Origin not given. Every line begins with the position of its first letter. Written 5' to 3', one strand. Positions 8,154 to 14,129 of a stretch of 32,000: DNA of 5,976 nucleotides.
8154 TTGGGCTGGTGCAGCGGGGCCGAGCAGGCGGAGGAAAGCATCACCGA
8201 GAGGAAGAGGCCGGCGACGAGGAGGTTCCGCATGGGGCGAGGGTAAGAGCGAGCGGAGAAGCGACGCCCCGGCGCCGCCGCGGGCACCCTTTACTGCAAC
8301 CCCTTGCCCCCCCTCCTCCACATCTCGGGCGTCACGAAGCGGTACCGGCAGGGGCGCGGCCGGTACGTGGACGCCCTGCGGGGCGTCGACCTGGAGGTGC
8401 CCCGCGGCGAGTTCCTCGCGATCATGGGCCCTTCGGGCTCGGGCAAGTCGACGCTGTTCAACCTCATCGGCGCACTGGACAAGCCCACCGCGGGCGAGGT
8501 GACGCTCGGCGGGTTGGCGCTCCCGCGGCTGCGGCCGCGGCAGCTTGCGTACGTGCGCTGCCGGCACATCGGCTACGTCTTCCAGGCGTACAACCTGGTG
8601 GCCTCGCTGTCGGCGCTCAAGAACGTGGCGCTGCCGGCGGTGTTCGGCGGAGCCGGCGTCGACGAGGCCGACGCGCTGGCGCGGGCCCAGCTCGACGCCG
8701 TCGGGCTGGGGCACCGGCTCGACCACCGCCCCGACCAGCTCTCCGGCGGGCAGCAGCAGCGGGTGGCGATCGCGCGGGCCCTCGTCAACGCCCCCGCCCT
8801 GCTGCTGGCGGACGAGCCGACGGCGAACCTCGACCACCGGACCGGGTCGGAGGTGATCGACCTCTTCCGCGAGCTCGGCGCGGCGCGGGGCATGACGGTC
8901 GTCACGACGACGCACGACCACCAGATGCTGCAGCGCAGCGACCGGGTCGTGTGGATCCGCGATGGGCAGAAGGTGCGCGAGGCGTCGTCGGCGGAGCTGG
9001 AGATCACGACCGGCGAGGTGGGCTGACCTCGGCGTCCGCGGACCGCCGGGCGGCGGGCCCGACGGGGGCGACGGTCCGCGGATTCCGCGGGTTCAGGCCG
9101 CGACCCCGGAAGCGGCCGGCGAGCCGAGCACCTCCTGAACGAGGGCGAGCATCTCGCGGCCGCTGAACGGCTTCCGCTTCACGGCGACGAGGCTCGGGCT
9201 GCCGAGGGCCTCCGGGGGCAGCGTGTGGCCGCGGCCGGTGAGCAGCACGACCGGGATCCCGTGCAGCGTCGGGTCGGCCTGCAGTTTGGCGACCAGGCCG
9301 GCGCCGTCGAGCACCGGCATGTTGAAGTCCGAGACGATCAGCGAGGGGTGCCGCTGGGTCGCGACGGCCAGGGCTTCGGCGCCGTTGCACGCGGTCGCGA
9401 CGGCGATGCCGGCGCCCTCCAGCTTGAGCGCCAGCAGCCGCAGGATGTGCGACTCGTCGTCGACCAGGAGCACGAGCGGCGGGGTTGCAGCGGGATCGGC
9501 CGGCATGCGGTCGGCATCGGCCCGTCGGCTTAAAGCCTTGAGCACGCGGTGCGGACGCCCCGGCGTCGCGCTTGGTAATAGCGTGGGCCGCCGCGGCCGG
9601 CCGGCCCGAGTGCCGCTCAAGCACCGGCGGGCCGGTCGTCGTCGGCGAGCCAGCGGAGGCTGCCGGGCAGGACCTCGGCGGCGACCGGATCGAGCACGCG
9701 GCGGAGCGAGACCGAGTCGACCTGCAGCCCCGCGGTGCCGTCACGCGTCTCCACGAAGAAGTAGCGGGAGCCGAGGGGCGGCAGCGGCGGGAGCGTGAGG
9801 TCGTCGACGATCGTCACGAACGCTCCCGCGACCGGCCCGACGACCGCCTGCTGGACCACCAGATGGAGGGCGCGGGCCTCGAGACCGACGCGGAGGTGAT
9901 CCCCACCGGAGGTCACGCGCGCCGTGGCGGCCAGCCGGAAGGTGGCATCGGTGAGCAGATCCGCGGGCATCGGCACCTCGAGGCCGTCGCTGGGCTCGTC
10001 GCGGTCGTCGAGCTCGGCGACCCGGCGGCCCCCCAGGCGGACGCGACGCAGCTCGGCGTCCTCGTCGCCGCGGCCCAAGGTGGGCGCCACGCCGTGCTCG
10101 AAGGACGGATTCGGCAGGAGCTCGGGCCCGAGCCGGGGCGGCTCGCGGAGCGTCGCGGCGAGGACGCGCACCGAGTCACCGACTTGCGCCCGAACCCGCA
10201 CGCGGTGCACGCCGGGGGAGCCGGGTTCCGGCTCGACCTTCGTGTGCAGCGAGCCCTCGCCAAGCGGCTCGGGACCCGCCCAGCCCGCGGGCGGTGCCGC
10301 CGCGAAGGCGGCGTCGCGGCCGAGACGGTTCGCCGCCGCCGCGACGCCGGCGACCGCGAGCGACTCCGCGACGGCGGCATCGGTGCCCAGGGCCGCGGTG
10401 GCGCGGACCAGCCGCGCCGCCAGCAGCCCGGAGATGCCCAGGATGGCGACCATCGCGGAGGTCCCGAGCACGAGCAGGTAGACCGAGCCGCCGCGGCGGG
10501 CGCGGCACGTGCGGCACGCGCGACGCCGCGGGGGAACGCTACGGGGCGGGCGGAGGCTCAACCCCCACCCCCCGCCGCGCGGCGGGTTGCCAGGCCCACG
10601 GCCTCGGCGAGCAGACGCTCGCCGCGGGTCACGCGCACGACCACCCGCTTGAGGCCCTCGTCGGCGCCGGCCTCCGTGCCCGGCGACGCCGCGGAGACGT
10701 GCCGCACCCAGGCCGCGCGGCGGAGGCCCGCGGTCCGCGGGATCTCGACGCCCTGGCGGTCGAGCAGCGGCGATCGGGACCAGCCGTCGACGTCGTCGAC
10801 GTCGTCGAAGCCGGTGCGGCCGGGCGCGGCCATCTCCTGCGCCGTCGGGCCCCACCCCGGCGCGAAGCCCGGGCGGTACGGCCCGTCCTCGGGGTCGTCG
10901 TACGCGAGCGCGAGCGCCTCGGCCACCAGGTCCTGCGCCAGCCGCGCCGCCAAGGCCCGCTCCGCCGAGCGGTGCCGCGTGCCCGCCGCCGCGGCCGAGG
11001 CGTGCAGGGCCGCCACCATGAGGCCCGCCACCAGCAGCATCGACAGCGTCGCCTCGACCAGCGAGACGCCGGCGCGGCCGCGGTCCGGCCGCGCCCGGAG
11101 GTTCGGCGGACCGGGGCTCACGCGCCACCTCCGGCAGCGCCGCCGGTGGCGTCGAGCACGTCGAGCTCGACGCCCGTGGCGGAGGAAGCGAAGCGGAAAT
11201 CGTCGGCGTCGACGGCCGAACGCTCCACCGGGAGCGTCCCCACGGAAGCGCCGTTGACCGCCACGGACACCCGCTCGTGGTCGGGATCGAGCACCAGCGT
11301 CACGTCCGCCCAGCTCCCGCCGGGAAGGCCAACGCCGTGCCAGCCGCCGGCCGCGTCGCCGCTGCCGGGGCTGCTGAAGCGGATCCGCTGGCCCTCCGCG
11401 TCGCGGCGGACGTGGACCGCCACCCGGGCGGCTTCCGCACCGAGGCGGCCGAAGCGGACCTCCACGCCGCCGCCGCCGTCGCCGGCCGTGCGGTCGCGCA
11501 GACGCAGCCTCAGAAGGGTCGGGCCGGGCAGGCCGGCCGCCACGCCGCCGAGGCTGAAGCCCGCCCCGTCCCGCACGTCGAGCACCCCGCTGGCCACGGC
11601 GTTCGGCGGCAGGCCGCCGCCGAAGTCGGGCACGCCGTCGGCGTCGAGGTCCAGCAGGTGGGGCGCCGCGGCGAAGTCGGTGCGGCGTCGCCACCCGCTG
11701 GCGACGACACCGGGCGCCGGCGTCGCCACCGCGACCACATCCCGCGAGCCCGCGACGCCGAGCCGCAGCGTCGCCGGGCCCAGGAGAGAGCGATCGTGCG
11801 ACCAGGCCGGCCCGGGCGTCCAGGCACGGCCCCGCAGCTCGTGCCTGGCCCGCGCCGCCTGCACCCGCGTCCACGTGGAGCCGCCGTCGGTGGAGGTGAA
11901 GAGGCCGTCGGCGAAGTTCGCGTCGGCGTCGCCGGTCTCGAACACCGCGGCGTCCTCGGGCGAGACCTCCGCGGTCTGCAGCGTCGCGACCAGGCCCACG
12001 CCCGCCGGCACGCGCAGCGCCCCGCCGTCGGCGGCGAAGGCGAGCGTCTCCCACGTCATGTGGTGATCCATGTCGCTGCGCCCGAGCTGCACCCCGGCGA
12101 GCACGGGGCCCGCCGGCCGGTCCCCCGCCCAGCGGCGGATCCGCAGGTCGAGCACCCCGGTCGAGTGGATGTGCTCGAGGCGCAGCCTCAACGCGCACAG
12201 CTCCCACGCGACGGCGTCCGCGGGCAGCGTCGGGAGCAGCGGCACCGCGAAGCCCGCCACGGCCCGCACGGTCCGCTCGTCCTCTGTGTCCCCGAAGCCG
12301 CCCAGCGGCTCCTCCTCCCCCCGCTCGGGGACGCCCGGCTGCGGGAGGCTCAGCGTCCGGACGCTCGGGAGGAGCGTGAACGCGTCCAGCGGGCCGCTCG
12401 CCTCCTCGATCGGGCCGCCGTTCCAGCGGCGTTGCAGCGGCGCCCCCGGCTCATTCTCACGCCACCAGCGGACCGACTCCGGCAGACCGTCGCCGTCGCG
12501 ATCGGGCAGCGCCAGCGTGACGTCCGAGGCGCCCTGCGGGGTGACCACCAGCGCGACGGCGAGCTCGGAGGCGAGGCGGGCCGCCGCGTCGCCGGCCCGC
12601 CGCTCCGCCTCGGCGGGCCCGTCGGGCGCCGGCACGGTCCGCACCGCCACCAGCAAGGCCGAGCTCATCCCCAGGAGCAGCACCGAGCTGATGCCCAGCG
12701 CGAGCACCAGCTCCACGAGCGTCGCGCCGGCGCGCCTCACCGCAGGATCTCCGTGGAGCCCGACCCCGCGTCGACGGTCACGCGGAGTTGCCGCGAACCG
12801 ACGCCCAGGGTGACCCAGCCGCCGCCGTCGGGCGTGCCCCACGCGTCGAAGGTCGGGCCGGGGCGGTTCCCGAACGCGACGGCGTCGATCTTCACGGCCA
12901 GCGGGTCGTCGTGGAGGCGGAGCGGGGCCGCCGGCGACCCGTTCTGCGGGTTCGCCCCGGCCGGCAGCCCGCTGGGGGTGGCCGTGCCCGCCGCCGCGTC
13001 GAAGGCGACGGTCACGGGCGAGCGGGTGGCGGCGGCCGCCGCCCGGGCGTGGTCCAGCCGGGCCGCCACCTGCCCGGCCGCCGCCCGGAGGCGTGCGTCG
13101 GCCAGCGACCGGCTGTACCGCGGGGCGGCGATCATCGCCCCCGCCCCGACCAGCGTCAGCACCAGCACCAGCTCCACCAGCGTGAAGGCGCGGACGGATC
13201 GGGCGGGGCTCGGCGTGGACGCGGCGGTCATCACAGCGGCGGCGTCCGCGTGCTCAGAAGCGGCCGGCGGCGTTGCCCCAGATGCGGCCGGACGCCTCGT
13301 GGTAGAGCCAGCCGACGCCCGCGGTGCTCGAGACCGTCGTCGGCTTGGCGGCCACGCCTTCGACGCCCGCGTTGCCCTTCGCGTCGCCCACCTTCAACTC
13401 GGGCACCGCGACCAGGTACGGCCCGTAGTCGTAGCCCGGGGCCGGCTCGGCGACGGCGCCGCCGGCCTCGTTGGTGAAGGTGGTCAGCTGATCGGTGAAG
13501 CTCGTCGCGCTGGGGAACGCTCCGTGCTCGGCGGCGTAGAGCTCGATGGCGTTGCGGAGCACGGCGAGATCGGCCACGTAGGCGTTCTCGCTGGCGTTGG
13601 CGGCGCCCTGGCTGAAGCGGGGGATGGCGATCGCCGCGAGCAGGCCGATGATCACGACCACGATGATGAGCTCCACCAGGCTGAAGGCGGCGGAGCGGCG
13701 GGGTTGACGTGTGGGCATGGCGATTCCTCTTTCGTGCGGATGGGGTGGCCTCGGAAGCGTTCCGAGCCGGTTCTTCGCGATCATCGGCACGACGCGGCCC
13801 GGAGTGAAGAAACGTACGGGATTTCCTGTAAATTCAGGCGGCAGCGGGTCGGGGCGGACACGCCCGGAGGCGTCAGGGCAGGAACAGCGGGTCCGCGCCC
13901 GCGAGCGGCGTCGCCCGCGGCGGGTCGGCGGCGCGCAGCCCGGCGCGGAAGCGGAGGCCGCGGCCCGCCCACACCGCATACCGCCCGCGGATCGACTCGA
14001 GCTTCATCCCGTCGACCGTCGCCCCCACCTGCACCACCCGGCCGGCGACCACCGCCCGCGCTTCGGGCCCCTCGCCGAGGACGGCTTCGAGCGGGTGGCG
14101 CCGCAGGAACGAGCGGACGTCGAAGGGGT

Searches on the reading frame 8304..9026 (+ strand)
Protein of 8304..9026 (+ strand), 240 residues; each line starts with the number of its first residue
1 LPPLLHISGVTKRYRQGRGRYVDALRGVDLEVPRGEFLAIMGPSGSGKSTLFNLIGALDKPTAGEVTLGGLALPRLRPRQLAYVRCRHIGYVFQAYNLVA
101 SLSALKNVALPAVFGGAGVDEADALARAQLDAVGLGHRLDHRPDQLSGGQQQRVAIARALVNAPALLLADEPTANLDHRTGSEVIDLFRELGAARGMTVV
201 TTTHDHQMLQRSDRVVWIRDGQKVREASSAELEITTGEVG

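Call 67: search_protein_families(library=pfam, proteins=[window:8304-9026:+], max_evalue=0.001)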
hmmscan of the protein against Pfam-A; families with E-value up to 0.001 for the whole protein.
window:8304-9026:+ (240 aa): 5 families
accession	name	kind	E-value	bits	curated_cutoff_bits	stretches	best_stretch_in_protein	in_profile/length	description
PF00005.33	ABC_tran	-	5.6e-33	114.9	25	1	25-174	1-137/137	ABC transporter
PF02463.25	SMC_N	-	1.3e-07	31.7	40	1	143-220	134-213/220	RecF/RecN/SMC N terminal domain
PF13304.12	AAA_21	-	5.5e-07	30.4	27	0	136-205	228-299/304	AAA domain, putative AbiEii toxin, Type IV TA system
PF13191.12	AAA_16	-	0.00043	21.2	32.6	1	17-161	4-125/167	AAA ATPase domain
PF13555.12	AAA_29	-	0.00063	19.9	27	0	28-52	15-39/61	P-loop containing region of AAA domain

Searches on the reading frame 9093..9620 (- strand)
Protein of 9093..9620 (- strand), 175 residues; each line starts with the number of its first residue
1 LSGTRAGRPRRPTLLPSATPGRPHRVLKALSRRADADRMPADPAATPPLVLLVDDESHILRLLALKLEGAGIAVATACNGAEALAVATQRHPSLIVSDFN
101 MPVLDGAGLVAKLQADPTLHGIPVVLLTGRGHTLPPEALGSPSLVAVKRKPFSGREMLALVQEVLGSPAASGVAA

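Call 7: search_protein_families(library=pfam, proteins=[window:9093-9620:-], max_evalue=0.01)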
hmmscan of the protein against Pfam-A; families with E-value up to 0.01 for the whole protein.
window:9093-9620:- (175 aa): 1 family
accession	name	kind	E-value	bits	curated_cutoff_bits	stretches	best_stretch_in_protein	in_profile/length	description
PF00072.30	Response_reg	-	1.1e-16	61.4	30.2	1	50-159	1-108/111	Response regulator receiver domain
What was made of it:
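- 9093..9620 (-): Receiver-only response regulator. The start is uncertain: TTG 9620 or ATG 9506. Response_reg E=1e-16 (call 7).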

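Call 29: search_protein_families(library=ncbifam, proteins=[window:9093-9620:-], max_evalue=0.01)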
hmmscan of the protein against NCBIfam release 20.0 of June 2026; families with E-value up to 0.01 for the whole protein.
window:9093-9620:- (175 aa): 80 families (the best 25 are shown)
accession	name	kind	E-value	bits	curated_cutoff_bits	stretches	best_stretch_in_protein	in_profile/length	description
NF045944.1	ResRegRpaBCyano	equivalog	3.9e-15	55.9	330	1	51-165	1-112/229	response regulator transcription factor RpaB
NF011695.0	PRK15115.1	equivalog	8.6e-15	54.4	763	1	47-138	6-93/445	two-component system response regulator GlrR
TIGR02154.1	PhoB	equivalog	9.5e-15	54.5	296.2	1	49-165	4-120/226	phosphate regulon transcriptional regulator PhoB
NF045717.1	DVU0259_DivK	exception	2e-14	53.8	160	1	50-166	5-117/117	DVU0259 family response regulator domain-containing protein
NF053512.1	nitric_RR_NosR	exception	1.7e-13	50.4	400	1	50-129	1-78/422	response regulator c-di-GMP phosphodiesterase, NosR family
NF007135.0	PRK09581.1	equivalog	5.5e-13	48.5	474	1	50-129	5-84/457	PleD family two-component system response regulator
NF053854.1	RespRegPhoBBctds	equivalog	1.1e-11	44.5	270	1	50-165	1-115/225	two-component system response regulator PhoB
NF006900.1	PRK09390.1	equivalog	1.3e-11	44.4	255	1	49-167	6-122/203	response regulator FixJ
NF041733.1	resp_reg_CseB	equivalog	2.4e-11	43.4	350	1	50-134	3-84/228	two-component system response regulator CseB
NF040534.1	resp_reg_YycF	equivalog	9.7e-11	41.4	340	1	50-163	3-113/231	response regulator YycF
NF008296.0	PRK11083.1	equivalog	1.9e-10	40.5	273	1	48-165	4-118/228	two-component system response regulator CreB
NF040689.1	MtrAB_MtrA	equivalog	3.1e-10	39.8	300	1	50-163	1-111/219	MtrAB system response regulator MtrA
NF007969.0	PRK10693.1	equivalog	4e-10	39.2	329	1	50-126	10-84/337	two-component system response regulator RssB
NF045505.1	RR_RssB_Pseudo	equivalog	4.2e-10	39.2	700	1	50-131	8-87/394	two-component system response regulator RssB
NF047793.1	ResRegPgtA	equivalog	2.2e-09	36.7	650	1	50-165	8-121/414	two-component system response regulator PgtA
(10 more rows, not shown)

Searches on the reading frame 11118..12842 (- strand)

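Call 9: search_protein_families(library=pfam, proteins=[window:11118-12842:-], max_evalue=0.1)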
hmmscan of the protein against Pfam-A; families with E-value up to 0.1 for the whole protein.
window:11118-12842:- (574 aa): 1 family
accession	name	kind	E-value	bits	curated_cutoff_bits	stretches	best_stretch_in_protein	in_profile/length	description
PF07963.17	N_methyl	-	0.016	15.2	21.2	1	36-59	3-26/27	Prokaryotic N-terminal methylation motif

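Call 29: search_protein_families(library=ncbifam, proteins=[window:11118-12842:-], max_evalue=0.01)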
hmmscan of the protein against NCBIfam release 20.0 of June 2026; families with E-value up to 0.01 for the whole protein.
window:11118-12842:- (574 aa): 1 family
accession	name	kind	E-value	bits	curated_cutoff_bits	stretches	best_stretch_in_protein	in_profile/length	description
NF007848.0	PRK10557.1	equivalog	0.0027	17.1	120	1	35-63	8-36/192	prepilin peptidase-dependent protein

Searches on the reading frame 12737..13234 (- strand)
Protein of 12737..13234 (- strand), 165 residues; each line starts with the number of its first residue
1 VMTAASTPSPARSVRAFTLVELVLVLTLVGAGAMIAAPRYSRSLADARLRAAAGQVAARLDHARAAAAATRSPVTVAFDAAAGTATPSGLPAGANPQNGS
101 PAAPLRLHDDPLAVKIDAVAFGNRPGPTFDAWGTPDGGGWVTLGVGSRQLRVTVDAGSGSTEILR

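Call 9: search_protein_families(library=pfam, proteins=[window:12737-13234:-], max_evalue=0.1)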
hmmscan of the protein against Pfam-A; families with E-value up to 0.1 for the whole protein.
window:12737-13234:- (165 aa): 2 families
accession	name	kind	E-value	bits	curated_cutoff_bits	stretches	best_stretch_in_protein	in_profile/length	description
PF12019.13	GspH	-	6e-06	27.2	21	1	52-156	1-106/108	Type II transport protein GspH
PF07963.17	N_methyl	-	0.0015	18.4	21.2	1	12-36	2-26/27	Prokaryotic N-terminal methylation motif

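Call 29: search_protein_families(library=ncbifam, proteins=[window:12737-13234:-], max_evalue=0.01)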
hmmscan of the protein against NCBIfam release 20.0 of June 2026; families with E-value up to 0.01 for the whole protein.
window:12737-13234:- (165 aa): 7 families
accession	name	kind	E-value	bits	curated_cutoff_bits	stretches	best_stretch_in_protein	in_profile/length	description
NF047827.1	T3SSXpsH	equivalog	1.8e-08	34.3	160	1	17-82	3-68/145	type II secretion system protein XpsH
TIGR02596.1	TIGR02596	subfamily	2e-06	28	70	1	17-79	1-63/196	Verru_Chthon cassette protein D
TIGR01708.2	typeII_sec_gspH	equivalog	2.3e-05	24.4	80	1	16-80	3-67/169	type II secretion system minor pseudopilin GspH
TIGR02532.1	IV_pilin_GFxxxE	domain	0.0014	18.3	16.3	1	15-37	2-24/24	prepilin-type N-terminal cleavage/methylation domain-containing protein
TIGR01710.1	typeII_sec_gspG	equivalog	0.0047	16.9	88.85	1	15-58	1-44/134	type II secretion system major pseudopilin GspG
NF040982.1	ComGD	equivalog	0.0064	16.9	70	0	15-81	2-68/139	competence type IV pilus minor pilin ComGD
NF007800.0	PRK10506.1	equivalog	0.0082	16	158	0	14-71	8-65/163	prepilin peptidase-dependent protein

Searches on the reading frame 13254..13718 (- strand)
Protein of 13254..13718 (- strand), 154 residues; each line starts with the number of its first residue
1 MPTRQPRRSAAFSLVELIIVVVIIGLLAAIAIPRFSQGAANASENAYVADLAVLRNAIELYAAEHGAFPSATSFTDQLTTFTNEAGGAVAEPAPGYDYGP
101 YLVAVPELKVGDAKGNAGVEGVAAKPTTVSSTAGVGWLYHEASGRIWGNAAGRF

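Call 9: search_protein_families(library=pfam, proteins=[window:13254-13718:-], max_evalue=0.1)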
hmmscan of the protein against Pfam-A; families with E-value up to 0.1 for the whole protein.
window:13254-13718:- (154 aa): 1 family
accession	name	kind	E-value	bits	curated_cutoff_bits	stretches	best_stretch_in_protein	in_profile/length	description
PF07963.17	N_methyl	-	5.7e-07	29.3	21.2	1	7-32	2-27/27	Prokaryotic N-terminal methylation motif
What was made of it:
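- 13254..13718 (-): Major (pseudo)pilin. N_methyl E=6e-7 (call 9).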

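Call 29: search_protein_families(library=ncbifam, proteins=[window:13254-13718:-], max_evalue=0.01)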
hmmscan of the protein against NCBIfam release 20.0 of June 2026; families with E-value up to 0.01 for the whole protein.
window:13254-13718:- (154 aa): 7 families
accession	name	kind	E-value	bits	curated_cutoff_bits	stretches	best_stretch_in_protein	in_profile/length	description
TIGR01710.1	typeII_sec_gspG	equivalog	2.7e-12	46.9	88.85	1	12-81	3-72/134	type II secretion system major pseudopilin GspG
NF041775.1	typeIV_PilA_Myxo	equivalog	6.7e-10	39.3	400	1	7-106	8-93/214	type IV pilin protein PilA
NF040999.1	pilin_ComGC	equivalog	8.9e-08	32.2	75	1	10-76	2-68/84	competence type IV pilus major pilin ComGC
NF007862.0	PRK10574.1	equivalog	8.5e-07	29.2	138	1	10-71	5-66/145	prepilin peptidase-dependent pilin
TIGR02532.1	IV_pilin_GFxxxE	domain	0.00019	21.1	16.3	1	10-32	2-24/24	prepilin-type N-terminal cleavage/methylation domain-containing protein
TIGR01708.2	typeII_sec_gspH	equivalog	0.0012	18.8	80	1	12-39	4-31/169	type II secretion system minor pseudopilin GspH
TIGR02596.1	TIGR02596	subfamily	0.0017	18.5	70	1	12-40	1-29/196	Verru_Chthon cassette protein D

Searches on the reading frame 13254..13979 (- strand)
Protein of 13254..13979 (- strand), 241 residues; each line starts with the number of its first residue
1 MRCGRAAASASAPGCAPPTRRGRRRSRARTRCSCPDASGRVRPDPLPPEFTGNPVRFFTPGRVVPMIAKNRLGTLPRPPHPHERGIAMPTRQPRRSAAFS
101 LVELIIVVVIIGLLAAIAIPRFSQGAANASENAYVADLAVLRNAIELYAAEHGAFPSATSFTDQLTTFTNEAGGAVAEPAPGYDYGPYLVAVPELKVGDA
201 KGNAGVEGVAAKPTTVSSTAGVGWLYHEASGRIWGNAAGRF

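Call 4: search_protein_families(library=pfam, proteins=[window:13254-13979:-], max_evalue=0.01)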
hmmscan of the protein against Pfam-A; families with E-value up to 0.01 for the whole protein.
window:13254-13979:- (241 aa): 1 family
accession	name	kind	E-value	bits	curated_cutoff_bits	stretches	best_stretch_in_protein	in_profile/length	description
PF07963.17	N_methyl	-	1.1e-06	28.4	21.2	1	94-119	2-27/27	Prokaryotic N-terminal methylation motif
